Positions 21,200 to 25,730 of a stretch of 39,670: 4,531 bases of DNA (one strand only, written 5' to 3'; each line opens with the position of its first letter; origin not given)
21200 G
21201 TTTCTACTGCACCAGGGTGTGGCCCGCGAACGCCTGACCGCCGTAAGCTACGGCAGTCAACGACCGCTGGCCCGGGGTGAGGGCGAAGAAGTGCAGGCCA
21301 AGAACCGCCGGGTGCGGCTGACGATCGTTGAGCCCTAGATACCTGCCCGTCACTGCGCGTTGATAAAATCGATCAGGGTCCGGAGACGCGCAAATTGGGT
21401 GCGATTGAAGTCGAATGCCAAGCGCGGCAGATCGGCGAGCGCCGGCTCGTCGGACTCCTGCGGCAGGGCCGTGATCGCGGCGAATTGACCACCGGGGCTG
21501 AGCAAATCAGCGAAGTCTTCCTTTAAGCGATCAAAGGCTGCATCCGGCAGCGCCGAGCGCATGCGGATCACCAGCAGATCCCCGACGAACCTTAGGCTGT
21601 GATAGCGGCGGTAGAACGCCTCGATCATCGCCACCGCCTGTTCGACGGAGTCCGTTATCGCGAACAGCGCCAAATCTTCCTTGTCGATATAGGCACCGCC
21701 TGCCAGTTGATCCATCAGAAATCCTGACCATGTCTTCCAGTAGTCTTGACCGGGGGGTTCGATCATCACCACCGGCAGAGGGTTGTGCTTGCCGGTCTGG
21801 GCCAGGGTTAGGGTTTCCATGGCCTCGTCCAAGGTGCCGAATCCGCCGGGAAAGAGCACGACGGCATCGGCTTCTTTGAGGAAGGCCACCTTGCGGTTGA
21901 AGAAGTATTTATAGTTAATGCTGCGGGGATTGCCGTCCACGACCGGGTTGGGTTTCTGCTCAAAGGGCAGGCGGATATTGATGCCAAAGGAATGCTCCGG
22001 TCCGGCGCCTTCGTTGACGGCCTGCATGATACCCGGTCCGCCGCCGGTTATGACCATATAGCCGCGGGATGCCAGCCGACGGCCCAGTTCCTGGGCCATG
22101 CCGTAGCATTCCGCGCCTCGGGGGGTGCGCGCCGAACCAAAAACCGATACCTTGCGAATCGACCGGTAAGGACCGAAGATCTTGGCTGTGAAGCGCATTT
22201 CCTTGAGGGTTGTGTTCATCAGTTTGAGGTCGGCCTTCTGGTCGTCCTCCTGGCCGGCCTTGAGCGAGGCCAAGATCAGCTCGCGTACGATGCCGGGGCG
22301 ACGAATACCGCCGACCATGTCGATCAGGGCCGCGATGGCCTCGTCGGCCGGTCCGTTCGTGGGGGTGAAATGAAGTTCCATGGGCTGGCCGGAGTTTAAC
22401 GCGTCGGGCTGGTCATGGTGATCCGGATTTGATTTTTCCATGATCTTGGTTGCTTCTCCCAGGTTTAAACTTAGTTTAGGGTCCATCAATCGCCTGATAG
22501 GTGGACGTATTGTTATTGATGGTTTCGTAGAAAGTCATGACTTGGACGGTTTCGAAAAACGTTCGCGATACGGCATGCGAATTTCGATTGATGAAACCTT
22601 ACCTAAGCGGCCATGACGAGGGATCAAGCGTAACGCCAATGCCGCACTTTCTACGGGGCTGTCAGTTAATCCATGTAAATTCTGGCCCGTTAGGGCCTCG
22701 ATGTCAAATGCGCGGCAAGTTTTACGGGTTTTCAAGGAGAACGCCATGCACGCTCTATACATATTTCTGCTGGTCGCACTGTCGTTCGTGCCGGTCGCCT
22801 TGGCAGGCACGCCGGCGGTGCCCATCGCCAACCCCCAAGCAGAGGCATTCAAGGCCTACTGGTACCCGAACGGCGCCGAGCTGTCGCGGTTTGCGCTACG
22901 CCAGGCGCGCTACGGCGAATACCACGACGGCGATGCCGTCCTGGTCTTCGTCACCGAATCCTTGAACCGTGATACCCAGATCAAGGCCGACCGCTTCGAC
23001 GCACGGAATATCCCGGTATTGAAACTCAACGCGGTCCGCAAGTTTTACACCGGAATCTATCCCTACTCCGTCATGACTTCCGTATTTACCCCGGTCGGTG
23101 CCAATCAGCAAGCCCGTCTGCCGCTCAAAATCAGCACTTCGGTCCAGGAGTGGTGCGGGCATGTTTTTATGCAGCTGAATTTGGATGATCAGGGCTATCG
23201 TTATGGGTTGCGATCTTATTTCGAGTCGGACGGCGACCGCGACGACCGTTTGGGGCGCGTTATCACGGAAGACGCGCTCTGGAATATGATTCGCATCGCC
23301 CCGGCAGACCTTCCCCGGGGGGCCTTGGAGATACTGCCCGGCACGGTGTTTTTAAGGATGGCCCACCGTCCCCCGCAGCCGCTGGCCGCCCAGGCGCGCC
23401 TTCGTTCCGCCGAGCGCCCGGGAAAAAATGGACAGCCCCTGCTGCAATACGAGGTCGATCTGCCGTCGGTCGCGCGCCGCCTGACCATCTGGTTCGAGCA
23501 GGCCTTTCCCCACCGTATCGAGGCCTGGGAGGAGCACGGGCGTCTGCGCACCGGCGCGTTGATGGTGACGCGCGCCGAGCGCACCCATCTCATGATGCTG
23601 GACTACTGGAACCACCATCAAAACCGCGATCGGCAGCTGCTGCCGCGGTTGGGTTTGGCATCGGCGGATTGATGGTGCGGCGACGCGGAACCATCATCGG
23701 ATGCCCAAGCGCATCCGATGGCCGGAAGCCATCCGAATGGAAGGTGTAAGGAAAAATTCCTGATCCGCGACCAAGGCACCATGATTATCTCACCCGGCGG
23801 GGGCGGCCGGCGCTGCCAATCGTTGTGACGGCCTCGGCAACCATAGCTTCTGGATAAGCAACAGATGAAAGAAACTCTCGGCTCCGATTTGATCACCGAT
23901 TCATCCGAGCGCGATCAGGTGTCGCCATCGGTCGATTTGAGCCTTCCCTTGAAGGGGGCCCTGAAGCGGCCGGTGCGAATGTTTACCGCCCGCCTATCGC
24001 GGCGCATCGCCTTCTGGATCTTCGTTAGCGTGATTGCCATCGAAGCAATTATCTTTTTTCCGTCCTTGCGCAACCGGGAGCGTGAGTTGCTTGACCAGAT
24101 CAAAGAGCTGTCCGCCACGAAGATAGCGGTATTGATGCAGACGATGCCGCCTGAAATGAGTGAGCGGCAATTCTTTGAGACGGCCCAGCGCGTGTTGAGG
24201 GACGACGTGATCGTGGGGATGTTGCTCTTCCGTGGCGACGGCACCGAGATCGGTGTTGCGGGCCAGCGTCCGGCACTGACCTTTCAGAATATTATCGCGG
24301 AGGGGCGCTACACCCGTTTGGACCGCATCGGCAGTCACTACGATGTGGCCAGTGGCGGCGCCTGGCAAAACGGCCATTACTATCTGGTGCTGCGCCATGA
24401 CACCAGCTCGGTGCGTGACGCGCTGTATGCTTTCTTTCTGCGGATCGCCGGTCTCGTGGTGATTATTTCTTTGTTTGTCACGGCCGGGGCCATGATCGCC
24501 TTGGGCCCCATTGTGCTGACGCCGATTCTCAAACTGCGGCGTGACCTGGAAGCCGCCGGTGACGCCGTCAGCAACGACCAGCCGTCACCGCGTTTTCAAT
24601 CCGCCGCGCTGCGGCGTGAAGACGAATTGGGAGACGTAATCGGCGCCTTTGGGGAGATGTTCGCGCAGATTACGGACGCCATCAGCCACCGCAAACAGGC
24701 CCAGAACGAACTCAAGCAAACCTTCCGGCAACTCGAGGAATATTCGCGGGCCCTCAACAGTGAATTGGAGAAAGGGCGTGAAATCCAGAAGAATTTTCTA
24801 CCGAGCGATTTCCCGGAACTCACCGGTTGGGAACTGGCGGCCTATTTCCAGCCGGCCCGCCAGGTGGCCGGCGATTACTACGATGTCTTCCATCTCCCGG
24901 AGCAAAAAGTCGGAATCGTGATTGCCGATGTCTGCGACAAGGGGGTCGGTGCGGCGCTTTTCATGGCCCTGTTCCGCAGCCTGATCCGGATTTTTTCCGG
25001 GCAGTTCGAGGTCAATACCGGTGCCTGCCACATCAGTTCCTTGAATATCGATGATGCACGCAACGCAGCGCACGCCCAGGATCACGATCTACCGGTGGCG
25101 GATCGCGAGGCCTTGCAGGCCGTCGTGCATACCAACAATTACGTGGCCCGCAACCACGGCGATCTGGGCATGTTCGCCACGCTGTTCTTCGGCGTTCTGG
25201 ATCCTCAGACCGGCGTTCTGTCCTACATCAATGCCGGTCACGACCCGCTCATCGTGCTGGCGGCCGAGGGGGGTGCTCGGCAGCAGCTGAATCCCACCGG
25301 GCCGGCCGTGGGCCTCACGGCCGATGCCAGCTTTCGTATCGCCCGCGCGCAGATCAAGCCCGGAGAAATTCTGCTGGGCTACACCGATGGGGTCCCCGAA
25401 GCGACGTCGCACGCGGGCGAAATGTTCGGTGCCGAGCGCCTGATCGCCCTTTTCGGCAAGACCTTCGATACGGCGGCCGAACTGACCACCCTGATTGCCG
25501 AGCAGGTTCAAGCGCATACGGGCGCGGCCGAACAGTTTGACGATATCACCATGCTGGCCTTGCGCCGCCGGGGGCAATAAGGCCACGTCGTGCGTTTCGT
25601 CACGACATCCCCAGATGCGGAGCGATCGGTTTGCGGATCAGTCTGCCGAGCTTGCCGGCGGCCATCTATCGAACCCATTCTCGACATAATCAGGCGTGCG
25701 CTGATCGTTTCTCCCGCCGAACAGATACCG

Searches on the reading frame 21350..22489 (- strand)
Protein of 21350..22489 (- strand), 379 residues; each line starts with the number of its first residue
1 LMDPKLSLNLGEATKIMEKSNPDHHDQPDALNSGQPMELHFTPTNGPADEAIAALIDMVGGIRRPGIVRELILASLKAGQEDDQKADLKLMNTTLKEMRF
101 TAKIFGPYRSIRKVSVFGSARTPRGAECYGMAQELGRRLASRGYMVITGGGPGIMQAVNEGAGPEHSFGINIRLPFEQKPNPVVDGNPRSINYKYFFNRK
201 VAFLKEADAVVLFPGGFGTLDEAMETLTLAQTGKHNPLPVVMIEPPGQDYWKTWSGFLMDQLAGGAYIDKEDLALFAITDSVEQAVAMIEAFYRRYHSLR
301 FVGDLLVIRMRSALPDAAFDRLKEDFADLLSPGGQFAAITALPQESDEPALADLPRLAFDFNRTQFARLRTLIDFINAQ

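Call 47: search_protein_families(library=pfam, proteins=[window:21350-22489:-], max_evalue=0.00001)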
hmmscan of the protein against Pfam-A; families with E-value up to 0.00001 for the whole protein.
window:21350-22489:- (379 aa): 2 families
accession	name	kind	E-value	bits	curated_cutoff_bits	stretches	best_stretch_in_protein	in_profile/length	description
PF03641.19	Lysine_decarbox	-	5.5e-25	88.5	27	1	155-287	1-129/131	Possible lysine decarboxylase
PF18306.6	LDcluster4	-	4.7e-14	52.7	26.3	1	113-228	3-115/151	SLOG cluster4 family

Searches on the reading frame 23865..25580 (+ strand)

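Call 47: search_protein_families(library=pfam, proteins=[window:23865-25580:+], max_evalue=0.00001)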
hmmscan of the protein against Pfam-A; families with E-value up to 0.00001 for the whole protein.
window:23865-25580:+ (571 aa): 1 family
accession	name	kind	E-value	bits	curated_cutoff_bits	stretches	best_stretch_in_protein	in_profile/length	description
PF07228.17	SpoIIE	-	1.7e-42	146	25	1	345-569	1-192/192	Stage II sporulation protein E (SpoIIE)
